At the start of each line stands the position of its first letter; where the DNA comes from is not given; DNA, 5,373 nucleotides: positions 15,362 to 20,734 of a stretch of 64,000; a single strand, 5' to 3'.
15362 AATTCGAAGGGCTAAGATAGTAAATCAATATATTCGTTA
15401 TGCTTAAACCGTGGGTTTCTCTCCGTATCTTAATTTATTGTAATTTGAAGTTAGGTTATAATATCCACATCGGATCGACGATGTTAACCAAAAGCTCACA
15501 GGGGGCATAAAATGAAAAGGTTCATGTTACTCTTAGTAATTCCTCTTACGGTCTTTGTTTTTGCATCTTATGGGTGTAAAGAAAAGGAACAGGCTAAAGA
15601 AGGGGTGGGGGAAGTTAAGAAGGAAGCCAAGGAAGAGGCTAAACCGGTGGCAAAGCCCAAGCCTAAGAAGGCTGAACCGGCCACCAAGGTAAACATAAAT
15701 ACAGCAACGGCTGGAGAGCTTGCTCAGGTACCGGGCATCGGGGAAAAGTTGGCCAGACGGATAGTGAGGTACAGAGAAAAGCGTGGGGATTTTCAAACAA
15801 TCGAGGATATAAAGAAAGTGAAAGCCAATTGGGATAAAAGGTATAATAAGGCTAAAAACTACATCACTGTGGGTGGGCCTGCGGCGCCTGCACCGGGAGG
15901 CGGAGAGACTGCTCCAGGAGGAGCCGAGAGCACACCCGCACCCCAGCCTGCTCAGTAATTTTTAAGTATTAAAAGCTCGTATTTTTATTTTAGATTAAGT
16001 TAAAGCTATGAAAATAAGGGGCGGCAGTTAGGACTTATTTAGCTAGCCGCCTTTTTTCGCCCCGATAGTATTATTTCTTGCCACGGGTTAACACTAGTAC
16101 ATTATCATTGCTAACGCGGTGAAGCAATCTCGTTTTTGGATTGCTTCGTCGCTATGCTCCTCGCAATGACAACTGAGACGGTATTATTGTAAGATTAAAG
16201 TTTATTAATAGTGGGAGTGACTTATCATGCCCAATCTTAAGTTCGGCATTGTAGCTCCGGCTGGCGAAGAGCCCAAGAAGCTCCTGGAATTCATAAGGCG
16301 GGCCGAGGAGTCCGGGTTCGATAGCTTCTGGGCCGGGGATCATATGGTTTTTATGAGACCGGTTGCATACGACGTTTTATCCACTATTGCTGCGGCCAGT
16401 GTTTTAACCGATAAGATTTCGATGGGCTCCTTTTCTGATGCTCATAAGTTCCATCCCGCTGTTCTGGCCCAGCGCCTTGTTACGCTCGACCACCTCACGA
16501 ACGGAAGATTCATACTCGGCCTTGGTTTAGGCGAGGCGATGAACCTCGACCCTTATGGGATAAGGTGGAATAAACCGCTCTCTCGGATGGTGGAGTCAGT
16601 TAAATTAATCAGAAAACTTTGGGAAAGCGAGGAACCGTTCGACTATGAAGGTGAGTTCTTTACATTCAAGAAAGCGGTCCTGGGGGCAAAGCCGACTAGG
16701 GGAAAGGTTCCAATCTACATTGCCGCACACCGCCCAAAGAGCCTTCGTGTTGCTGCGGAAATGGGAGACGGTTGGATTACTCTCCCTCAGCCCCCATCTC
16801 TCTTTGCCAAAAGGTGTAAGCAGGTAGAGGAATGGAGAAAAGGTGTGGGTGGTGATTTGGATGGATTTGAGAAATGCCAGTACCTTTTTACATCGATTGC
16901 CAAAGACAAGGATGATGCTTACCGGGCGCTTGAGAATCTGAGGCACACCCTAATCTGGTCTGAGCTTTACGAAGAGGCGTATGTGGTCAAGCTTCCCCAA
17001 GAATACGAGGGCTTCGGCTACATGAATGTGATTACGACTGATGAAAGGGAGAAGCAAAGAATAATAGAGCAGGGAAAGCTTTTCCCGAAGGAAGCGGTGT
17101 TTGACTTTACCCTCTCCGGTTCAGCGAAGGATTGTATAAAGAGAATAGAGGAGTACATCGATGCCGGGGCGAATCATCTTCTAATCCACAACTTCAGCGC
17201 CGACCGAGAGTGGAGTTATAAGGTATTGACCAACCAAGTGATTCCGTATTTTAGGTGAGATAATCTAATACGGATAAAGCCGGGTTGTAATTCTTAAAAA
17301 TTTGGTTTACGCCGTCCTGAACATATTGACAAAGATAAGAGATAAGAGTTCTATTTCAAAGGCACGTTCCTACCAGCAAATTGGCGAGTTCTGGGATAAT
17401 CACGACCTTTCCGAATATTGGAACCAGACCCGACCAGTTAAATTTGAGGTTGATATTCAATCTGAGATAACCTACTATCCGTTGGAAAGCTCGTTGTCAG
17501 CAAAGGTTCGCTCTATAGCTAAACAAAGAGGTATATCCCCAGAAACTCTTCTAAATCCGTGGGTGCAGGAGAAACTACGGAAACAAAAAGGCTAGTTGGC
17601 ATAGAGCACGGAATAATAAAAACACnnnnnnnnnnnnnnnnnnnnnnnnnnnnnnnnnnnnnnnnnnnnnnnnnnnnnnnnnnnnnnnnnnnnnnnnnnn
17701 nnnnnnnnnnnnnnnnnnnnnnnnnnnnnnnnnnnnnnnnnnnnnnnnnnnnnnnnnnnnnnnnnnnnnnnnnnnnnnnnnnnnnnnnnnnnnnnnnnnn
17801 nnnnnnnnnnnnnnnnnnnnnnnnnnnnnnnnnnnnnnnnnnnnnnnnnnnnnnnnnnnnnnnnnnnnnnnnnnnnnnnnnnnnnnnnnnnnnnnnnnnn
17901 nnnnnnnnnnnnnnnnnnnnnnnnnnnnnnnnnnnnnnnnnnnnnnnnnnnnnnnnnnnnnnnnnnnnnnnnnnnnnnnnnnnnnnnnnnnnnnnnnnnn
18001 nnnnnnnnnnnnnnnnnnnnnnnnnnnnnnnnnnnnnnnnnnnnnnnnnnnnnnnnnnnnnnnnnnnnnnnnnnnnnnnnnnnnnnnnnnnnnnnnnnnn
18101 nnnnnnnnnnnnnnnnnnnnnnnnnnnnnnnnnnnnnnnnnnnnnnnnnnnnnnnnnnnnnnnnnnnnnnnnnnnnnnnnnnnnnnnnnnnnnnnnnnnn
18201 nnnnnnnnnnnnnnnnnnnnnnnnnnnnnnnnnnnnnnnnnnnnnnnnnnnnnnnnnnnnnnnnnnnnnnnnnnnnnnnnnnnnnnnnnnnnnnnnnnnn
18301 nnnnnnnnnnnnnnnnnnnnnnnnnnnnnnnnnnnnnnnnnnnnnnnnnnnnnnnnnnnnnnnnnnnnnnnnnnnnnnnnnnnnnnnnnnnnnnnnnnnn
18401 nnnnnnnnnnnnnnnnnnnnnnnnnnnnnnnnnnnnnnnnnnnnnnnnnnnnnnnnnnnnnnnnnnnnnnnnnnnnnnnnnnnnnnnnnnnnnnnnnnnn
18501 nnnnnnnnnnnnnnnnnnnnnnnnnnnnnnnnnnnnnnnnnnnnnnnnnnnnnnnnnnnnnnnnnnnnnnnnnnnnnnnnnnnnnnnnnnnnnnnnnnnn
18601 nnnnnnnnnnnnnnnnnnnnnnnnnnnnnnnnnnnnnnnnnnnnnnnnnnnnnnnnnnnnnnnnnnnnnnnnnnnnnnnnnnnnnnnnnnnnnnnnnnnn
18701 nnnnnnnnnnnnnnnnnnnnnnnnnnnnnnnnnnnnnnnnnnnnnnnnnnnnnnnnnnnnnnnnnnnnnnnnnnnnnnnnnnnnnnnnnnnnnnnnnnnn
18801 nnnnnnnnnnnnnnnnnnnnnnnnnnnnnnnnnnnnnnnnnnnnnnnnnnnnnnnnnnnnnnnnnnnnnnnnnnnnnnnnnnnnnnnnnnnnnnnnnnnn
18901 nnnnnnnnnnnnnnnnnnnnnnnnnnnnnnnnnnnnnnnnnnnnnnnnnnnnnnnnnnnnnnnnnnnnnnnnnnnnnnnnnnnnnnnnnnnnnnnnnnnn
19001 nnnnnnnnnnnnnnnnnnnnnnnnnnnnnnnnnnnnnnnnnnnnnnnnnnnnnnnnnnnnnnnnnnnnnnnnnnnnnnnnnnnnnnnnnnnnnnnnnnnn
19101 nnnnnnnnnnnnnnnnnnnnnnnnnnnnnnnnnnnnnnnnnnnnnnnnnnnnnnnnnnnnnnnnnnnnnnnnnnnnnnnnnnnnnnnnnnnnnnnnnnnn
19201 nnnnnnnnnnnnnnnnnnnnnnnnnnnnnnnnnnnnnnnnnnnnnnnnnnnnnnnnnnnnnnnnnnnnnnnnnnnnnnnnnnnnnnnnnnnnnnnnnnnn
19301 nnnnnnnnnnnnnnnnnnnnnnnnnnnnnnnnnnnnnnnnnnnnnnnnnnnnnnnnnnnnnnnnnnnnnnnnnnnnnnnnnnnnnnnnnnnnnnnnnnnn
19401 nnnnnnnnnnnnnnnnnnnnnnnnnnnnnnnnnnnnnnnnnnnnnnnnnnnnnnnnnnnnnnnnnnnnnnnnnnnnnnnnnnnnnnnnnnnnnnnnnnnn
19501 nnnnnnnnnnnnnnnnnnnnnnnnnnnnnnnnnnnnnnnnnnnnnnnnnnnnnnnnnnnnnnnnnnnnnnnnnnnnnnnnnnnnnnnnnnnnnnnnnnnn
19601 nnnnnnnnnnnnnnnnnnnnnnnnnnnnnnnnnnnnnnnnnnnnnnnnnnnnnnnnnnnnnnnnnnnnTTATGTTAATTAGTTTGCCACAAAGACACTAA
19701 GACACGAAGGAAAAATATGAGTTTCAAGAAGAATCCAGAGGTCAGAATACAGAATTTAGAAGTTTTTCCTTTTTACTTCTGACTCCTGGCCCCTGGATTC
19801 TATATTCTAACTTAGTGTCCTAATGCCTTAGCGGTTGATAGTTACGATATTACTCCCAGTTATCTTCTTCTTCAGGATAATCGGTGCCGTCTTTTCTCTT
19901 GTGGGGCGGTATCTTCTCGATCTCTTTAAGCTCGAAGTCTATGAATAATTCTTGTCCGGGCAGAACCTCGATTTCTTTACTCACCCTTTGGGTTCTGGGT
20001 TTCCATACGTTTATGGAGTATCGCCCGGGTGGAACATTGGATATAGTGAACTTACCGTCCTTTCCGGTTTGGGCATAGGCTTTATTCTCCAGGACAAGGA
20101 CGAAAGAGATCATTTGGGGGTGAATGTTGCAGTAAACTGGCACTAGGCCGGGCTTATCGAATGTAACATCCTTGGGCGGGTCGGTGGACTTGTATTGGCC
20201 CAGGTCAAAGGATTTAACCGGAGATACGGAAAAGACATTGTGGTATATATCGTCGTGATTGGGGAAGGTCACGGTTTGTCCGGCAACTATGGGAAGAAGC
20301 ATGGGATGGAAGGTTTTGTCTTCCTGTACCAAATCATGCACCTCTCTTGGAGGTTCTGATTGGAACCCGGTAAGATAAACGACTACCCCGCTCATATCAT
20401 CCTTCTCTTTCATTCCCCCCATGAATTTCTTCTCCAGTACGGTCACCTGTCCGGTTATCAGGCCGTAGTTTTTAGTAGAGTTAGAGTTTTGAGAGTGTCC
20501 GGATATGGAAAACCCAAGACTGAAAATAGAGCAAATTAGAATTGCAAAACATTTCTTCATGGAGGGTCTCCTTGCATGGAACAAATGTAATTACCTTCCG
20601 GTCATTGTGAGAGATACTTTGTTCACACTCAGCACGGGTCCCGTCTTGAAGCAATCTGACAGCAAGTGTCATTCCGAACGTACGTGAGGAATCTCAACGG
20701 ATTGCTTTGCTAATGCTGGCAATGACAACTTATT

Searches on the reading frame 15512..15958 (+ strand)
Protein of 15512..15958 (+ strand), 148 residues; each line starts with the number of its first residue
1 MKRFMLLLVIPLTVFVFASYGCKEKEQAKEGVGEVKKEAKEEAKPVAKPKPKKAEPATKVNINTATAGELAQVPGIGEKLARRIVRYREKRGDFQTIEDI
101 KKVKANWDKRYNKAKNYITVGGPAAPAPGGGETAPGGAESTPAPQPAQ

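Call 45: search_protein_families(library=pfam, proteins=[window:15512-15958:+], max_evalue=0.001)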
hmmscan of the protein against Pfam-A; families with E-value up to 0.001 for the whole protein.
window:15512-15958:+ (148 aa): 5 families
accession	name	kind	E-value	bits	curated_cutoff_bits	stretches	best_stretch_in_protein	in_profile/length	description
PF12836.13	HHH_3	-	2.5e-20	72.7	27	1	57-119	3-65/65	Helix-hairpin-helix motif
PF00633.29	HHH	-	1.4e-07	31.5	24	1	60-87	3-30/30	Helix-hairpin-helix motif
PF14520.12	HHH_5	-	9.4e-05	23.3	27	1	65-85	32-52/57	Helix-hairpin-helix domain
PF03934.19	T2SSK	-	0.00038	21.2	24.2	1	60-103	1-44/63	Type II secretion system (T2SS), protein K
PF14579.12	HHH_6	-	0.00045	20.8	25.6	1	70-101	27-58/90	Helix-hairpin-helix motif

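Call 58: search_protein_families(library=ncbifam, proteins=[window:15512-15958:+], max_evalue=0.01)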
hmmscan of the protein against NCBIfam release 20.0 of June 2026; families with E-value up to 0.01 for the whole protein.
window:15512-15958:+ (148 aa): 8 families
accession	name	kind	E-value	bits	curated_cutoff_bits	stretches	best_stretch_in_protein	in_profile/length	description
TIGR01259.1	comE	subfamily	8.3e-19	67.8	152.35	1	50-120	50-120/120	comEA protein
TIGR00426.1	TIGR00426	subfamily_domain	9.3e-19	67.3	53.1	1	57-120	5-69/69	competence protein ComEA helix-hairpin-helix repeat region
TIGR03916.1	rSAM_link_UDG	hypoth_equivalog_domain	2.6e-06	26.8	343.5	1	59-123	321-379/415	putative DNA modification/repair radical SAM protein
NF002708.1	PRK02515.1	equivalog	0.00043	20.2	85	1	1-105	1-100/137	photosystem II complex extrinsic protein PsbU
NF005932.1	PRK07956.1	equivalog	0.0018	16.8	369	1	61-111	531-581/664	NAD-dependent DNA ligase LigA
NF008915.0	PRK12278.1-1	equivalog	0.0032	17.4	281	1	16-85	101-170/216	50S ribosomal protein L21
TIGR00575.1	dnlj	equivalog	0.0053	15.2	444.45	1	60-113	522-575/652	NAD-dependent DNA ligase LigA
TIGR00084.2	ruvA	equivalog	0.006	16.2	85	1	62-96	104-139/202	Holliday junction branch migration protein RuvA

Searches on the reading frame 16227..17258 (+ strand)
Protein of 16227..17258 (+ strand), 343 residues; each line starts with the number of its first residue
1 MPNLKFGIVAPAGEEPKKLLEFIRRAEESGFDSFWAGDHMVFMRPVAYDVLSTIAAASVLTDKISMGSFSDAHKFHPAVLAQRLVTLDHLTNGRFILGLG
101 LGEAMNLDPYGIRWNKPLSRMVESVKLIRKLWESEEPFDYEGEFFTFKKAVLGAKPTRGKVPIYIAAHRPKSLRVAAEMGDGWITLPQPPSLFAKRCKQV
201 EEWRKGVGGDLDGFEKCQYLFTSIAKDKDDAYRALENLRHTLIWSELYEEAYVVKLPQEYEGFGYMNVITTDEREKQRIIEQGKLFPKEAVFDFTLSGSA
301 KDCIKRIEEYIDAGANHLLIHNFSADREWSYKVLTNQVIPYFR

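Call 15: search_protein_families(library=pfam, proteins=[window:16227-17258:+], max_evalue=0.001)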
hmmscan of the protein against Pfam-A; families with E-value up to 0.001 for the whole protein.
window:16227-17258:+ (343 aa): 1 family
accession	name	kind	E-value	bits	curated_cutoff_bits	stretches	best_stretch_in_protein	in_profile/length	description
PF00296.26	Bac_luciferase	-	3e-58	198.1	27.9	1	11-317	8-314/314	Luciferase-like monooxygenase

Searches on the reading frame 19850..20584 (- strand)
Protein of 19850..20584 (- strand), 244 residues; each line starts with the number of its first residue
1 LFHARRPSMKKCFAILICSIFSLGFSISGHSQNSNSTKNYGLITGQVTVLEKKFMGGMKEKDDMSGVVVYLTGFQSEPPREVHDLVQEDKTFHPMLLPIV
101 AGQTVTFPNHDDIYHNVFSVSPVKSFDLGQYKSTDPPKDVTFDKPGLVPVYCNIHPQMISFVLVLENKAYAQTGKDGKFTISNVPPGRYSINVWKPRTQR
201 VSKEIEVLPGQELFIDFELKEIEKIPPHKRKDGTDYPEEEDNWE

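Call 10: search_protein_families(library=pfam, proteins=[window:19850-20584:-], max_evalue=0.001)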
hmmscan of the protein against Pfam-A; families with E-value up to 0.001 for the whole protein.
window:19850-20584:- (244 aa): 3 families
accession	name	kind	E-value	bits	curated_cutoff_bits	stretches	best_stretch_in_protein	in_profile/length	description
PF13620.12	CarboxypepD_reg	-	1.3e-08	35.4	32.3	1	168-220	29-82/82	Carboxypeptidase regulatory-like domain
PF14686.12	fn3_3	-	3.6e-05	23.9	24.4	1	171-211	29-71/75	Polysaccharide lyase family 4, domain II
PF13715.12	CarbopepD_reg_2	-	0.0002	21.8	32.2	1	162-221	19-78/88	CarboxypepD_reg-like domain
